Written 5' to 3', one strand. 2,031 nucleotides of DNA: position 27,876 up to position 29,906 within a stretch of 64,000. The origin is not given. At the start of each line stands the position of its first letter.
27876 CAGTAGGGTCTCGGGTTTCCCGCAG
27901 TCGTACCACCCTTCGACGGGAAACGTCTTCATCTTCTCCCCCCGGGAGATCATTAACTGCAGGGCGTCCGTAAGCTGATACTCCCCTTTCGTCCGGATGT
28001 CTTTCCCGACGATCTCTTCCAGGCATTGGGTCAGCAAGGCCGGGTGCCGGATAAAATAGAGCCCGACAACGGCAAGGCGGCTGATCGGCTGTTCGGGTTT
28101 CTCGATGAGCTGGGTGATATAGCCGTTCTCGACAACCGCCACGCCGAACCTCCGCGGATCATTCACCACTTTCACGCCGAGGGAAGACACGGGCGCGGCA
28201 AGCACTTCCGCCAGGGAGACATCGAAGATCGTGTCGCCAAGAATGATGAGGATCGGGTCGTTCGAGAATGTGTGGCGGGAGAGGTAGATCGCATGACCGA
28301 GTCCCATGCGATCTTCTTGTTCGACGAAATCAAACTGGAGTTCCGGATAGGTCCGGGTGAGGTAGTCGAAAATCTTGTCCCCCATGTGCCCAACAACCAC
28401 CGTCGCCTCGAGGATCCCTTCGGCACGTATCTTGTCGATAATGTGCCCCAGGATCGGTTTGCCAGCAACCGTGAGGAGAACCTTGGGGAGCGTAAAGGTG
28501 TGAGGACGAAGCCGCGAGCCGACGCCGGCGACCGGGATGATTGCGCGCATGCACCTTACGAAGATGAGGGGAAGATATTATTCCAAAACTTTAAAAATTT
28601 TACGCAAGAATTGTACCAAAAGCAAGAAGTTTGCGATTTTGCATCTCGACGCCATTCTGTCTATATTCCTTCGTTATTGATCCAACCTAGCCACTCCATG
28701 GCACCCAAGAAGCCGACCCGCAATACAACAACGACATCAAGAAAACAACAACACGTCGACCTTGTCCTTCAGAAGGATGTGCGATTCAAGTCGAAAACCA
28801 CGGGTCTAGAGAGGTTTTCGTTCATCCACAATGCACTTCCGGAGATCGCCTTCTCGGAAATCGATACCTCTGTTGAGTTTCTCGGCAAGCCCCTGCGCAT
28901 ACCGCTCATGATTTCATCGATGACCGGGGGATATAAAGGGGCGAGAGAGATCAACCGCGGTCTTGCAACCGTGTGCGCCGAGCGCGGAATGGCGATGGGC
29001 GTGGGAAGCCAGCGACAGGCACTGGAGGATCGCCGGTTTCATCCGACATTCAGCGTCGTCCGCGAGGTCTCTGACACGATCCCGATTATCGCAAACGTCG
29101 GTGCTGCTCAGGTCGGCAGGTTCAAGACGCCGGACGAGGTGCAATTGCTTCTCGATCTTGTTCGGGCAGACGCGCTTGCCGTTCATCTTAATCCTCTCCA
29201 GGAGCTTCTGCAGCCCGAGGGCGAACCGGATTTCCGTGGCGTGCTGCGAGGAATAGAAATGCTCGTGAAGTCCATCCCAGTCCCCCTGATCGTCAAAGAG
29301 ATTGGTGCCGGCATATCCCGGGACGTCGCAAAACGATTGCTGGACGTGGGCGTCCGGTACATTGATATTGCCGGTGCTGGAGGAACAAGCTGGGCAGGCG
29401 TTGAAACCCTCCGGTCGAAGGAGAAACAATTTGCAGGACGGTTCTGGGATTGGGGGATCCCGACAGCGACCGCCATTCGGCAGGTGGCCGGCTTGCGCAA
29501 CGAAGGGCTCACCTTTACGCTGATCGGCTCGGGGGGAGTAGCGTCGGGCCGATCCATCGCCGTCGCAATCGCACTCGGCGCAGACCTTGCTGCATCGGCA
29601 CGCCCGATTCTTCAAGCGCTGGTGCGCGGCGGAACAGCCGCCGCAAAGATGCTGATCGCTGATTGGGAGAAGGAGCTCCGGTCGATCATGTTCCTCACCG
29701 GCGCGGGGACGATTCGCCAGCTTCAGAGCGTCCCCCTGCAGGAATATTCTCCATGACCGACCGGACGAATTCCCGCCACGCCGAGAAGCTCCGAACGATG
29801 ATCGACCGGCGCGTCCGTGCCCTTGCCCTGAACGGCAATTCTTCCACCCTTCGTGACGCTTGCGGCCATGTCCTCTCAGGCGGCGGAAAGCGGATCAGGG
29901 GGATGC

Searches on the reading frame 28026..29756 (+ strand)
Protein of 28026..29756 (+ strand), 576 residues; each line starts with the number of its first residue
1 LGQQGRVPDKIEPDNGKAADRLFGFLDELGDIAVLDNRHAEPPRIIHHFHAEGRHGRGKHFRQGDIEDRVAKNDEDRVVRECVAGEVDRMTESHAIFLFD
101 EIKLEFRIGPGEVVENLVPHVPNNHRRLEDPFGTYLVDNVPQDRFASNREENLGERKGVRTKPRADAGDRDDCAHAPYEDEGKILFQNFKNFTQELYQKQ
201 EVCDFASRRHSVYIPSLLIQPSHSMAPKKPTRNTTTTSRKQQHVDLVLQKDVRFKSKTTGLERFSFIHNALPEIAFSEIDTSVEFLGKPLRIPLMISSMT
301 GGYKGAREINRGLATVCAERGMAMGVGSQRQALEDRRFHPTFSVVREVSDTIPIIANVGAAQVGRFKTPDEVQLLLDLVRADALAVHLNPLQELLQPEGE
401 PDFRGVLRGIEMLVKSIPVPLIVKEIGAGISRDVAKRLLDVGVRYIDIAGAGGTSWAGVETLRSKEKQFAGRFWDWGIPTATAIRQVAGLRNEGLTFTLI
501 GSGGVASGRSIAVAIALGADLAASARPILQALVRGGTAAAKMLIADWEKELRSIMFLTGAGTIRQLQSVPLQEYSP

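Call 42: search_protein_families(library=pfam, proteins=[window:28026-29756:+], max_evalue=0.0001)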
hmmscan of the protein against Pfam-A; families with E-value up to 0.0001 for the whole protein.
window:28026-29756:+ (576 aa): 1 family
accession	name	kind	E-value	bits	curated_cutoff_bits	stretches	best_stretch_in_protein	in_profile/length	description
PF01070.24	FMN_dh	-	2e-24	86.7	24.9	2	409-568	209-345/350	FMN-dependent dehydrogenase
